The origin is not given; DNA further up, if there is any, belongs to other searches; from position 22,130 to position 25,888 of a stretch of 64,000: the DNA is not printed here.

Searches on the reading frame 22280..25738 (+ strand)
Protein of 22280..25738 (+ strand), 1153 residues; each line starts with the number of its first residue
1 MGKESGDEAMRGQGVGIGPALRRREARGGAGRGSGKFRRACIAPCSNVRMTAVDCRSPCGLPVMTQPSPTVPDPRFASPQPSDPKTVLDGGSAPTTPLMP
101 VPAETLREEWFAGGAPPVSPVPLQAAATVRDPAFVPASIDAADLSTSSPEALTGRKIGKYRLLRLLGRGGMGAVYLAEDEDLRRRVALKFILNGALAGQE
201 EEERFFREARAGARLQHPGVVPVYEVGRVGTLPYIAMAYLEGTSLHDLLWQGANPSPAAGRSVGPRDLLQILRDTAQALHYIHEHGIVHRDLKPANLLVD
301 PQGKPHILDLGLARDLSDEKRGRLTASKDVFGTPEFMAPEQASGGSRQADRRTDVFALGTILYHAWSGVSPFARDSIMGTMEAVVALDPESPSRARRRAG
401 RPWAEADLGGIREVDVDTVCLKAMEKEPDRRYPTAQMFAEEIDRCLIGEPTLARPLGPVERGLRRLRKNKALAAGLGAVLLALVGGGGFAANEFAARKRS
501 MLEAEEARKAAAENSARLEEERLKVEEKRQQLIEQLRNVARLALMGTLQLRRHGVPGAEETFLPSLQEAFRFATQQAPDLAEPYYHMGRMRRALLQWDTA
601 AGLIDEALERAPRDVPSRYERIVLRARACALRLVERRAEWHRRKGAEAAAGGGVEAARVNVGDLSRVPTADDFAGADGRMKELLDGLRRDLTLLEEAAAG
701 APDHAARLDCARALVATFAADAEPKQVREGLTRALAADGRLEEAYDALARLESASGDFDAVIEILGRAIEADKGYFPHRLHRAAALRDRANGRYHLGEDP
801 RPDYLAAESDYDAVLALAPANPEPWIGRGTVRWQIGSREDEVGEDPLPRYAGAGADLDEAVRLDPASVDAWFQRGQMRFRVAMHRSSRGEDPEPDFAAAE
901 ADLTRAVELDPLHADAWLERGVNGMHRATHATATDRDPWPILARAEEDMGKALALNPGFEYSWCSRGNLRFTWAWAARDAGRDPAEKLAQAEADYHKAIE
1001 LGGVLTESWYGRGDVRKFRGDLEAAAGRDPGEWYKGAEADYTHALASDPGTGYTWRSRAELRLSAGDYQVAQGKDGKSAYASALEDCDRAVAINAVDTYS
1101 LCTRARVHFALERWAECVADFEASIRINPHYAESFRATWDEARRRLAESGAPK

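Call 37: search_protein_families(library=pfam, proteins=[window:22280-25738:+], max_evalue=0.0001)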
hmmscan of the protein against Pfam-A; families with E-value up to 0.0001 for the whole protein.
window:22280-25738:+ (1153 aa): 9 families
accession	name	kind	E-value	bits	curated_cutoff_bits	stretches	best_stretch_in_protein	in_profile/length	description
PF00069.31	Pkinase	-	6.4e-42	144.2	31.7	1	160-382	1-207/263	Protein kinase domain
PF07714.23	PK_Tyr_Ser-Thr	-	2.1e-26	93.2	23.1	1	162-373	3-206/258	Protein tyrosine and serine/threonine kinase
PF13431.12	TPR_17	-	4.1e-14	52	24.4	0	858-877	3-22/34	Tetratricopeptide repeat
PF13414.12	TPR_11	-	5.9e-12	45.5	26.8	0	849-876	9-36/42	TPR repeat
PF13428.12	TPR_14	-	1.5e-07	31.8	23.5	0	743-783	2-42/44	Tetratricopeptide repeat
PF07719.23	TPR_2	-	2e-06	27.9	27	0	1100-1131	3-34/34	Tetratricopeptide repeat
PF00515.34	TPR_1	-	4.7e-06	26.6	27.8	0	1100-1131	3-34/34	Tetratricopeptide repeat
PF13371.12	TPR_9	-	8.9e-06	26.1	35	0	1079-1130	10-61/73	Tetratricopeptide repeat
PF03109.22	ABC1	-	7.5e-05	22.4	22.9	0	278-325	179-226/244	ABC1 atypical kinase-like domain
